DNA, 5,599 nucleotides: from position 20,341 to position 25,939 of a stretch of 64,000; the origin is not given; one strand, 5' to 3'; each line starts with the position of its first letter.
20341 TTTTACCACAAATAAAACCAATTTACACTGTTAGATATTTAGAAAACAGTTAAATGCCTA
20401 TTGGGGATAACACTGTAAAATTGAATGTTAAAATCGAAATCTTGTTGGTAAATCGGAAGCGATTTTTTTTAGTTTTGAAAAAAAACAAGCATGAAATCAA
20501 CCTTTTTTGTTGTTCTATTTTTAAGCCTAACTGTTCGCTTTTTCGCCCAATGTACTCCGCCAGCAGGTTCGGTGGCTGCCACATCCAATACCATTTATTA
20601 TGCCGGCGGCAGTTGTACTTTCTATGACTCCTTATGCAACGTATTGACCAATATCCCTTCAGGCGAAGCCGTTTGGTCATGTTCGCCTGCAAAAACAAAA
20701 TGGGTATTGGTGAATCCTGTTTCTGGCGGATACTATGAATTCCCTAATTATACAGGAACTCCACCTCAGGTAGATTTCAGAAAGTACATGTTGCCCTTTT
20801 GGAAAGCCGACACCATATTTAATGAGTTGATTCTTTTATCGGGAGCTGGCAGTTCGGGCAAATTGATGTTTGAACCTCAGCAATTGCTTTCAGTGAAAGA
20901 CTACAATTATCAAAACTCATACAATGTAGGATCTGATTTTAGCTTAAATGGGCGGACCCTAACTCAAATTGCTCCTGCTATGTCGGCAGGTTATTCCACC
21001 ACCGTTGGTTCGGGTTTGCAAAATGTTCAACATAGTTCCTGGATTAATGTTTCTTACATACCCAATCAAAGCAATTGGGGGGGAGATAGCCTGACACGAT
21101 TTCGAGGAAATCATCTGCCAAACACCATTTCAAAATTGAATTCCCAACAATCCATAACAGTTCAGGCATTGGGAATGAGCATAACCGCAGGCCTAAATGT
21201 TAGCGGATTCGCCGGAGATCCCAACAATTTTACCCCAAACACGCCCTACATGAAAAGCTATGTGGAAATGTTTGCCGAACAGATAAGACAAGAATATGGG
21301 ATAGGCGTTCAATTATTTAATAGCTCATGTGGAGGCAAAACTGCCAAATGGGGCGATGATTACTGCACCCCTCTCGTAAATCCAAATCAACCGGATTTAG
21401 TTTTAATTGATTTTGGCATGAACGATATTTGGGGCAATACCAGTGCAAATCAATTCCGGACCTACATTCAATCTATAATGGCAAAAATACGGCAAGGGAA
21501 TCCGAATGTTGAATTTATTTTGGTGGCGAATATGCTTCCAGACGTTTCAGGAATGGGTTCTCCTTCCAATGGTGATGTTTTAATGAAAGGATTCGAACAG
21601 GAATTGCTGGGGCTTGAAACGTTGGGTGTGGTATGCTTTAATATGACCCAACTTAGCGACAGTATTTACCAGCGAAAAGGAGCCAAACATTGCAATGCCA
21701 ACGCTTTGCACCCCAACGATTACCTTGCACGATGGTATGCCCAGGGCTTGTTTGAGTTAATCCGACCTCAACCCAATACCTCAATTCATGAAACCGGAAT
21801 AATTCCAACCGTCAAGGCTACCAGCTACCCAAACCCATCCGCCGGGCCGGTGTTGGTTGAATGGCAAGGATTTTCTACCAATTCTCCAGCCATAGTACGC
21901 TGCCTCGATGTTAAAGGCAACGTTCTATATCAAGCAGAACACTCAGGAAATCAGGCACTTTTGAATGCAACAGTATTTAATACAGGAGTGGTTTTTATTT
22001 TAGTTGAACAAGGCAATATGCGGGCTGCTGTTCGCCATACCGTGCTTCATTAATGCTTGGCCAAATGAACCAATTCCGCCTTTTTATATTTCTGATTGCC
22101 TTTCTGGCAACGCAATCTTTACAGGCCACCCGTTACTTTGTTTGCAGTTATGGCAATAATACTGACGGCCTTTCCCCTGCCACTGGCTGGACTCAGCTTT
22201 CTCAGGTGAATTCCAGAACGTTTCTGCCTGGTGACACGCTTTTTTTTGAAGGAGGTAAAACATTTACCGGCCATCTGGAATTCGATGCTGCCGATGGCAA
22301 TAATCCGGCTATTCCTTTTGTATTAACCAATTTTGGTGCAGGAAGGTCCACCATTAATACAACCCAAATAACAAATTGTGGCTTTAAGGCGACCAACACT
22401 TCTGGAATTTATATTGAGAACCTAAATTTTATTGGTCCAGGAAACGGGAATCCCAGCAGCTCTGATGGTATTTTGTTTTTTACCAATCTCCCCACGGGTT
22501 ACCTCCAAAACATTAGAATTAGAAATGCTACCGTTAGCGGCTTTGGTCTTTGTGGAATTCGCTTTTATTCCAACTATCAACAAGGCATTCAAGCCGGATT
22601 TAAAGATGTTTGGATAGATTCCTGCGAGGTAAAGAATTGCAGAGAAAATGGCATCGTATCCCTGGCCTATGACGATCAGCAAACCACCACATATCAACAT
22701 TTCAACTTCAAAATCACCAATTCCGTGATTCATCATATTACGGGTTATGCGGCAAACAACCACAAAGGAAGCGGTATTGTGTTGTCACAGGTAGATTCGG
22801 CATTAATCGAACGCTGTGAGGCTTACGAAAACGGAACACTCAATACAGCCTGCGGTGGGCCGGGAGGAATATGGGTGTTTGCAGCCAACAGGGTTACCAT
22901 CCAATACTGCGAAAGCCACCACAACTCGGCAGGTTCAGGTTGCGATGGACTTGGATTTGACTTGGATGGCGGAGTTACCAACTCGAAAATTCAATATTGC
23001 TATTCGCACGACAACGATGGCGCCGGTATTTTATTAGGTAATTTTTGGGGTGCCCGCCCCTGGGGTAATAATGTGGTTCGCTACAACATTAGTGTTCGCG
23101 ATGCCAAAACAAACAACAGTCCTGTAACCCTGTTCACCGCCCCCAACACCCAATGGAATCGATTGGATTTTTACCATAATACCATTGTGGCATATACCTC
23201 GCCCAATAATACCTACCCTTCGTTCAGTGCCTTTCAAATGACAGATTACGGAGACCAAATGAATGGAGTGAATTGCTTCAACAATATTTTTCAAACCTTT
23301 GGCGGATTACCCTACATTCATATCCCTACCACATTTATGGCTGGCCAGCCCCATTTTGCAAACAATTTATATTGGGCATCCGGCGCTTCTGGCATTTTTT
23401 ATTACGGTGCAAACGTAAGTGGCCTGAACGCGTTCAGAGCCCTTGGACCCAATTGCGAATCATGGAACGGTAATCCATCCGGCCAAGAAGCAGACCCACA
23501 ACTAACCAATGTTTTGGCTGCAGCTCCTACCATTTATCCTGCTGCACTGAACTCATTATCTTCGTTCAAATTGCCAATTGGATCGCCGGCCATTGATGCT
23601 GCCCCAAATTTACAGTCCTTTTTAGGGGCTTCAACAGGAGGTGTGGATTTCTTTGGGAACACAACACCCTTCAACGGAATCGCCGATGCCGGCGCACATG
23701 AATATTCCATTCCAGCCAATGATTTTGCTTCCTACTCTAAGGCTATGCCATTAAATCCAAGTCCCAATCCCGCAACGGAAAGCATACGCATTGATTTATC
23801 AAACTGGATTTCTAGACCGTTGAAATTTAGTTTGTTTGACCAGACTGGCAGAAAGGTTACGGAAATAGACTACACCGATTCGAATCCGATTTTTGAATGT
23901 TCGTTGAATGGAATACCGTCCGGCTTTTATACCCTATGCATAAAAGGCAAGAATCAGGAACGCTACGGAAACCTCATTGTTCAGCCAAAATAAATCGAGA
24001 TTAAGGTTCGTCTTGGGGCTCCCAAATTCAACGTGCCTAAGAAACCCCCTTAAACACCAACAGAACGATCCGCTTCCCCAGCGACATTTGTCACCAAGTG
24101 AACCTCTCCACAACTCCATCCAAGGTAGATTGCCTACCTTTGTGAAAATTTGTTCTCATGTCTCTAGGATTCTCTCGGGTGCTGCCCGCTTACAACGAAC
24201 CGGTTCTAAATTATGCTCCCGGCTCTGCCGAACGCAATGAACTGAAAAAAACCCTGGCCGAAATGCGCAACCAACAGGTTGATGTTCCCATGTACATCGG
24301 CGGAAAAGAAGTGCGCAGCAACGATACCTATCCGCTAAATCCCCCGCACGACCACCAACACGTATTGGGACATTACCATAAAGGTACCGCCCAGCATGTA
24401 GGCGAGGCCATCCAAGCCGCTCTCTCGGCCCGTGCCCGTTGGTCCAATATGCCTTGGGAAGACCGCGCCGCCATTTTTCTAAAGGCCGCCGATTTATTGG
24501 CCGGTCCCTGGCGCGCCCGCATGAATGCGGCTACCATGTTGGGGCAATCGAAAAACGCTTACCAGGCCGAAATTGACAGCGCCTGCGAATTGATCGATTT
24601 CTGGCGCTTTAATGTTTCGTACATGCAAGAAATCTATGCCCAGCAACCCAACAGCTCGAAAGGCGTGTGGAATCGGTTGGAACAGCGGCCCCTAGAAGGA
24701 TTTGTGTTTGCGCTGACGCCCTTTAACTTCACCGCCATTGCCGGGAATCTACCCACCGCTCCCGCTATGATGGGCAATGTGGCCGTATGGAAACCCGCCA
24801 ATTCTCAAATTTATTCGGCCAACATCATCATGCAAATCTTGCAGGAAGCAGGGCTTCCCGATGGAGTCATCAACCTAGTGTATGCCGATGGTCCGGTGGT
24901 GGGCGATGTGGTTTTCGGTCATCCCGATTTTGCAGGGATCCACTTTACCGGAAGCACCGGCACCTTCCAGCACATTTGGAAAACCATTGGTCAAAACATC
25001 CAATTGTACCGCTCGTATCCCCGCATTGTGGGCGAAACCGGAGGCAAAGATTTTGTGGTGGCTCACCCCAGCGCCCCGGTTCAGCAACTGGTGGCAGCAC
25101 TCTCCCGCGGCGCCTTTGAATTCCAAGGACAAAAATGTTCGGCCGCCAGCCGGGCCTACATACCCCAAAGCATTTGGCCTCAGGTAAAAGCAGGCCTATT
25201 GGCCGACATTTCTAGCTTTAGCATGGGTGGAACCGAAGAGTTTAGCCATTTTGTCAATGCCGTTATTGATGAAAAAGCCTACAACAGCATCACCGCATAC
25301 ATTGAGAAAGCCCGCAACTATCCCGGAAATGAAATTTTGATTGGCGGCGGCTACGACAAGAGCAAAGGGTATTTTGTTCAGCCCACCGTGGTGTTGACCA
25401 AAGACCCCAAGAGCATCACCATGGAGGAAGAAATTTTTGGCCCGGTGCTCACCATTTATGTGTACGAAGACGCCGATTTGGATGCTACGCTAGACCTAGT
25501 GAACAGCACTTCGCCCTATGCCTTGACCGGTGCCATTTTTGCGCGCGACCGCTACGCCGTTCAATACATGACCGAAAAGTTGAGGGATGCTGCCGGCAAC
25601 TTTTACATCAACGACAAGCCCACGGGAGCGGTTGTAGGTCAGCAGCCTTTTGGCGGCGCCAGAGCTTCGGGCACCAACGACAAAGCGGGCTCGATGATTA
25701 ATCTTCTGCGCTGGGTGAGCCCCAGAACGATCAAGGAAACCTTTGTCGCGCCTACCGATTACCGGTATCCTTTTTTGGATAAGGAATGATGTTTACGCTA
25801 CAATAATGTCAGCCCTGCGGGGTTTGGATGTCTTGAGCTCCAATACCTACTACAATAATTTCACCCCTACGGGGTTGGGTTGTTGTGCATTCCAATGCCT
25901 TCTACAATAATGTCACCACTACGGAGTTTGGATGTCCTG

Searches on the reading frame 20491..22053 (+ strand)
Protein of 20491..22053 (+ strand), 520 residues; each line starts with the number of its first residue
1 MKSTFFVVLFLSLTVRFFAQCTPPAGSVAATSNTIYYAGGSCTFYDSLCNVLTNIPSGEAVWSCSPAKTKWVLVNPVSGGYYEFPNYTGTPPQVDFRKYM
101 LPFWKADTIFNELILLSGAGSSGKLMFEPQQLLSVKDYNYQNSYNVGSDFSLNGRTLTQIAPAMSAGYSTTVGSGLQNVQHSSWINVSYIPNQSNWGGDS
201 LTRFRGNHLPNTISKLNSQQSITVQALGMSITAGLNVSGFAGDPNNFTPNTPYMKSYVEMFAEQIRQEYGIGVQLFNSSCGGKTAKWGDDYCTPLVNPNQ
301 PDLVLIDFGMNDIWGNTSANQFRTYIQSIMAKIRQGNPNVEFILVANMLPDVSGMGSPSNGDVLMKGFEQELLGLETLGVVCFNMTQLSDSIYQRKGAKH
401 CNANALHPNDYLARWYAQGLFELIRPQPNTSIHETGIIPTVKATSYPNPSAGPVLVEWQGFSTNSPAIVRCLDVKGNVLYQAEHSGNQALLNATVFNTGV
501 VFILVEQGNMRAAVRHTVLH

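Call 41: search_protein_families(library=pfam, proteins=[window:20491-22053:+])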
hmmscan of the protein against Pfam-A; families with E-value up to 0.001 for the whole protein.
window:20491-22053:+ (520 aa): 3 families
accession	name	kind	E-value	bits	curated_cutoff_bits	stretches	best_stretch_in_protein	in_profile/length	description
PF13472.12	Lipase_GDSL_2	-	9.8e-14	52.7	32.9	1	226-410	1-173/178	GDSL-like Lipase/Acylhydrolase family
PF00657.28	Lipase_GDSL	-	1.1e-06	29.4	23.6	1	226-349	3-128/208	GDSL-like Lipase/Acylhydrolase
PF18962.6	Por_Secre_tail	-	0.00094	19.9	27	0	446-511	2-68/75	Secretion system C-terminal sorting domain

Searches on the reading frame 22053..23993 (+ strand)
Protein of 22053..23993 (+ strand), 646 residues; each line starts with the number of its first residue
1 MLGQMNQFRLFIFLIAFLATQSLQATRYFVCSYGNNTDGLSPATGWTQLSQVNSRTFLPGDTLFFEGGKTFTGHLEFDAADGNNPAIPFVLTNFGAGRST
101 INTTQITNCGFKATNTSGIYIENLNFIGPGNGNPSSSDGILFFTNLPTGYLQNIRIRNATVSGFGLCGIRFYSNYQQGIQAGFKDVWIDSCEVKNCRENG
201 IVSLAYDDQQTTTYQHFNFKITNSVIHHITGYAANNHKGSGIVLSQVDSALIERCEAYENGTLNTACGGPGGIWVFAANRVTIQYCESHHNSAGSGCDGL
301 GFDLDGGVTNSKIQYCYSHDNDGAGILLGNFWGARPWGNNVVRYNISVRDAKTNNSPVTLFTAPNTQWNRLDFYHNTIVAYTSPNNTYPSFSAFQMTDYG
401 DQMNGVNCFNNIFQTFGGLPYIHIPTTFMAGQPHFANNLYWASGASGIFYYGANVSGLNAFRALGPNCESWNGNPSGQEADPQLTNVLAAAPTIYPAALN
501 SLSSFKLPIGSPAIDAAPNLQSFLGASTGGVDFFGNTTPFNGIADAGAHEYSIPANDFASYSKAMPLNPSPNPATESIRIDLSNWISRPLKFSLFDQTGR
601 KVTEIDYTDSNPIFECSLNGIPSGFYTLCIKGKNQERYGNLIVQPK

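Call 59: search_protein_families(library=pfam, proteins=[window:22053-23993:+], max_evalue=0.00001)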
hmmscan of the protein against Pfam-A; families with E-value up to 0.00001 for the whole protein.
window:22053-23993:+ (646 aa): 2 families
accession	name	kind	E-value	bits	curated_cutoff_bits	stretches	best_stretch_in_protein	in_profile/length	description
PF13229.12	Beta_helix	-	6.1e-09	36.1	25.9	1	156-328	13-144/158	Right handed beta helix region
PF18962.6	Por_Secre_tail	-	5.9e-07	30.1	27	1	571-642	3-74/75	Secretion system C-terminal sorting domain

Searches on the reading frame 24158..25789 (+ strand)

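Call 59: search_protein_families(library=pfam, proteins=[window:24158-25789:+], max_evalue=0.00001)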
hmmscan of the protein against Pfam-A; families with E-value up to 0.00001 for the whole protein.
window:24158-25789:+ (543 aa): 1 family
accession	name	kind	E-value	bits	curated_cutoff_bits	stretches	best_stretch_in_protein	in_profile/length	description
PF00171.27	Aldedh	-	8.3e-98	328.4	23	1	56-512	7-449/461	Aldehyde dehydrogenase family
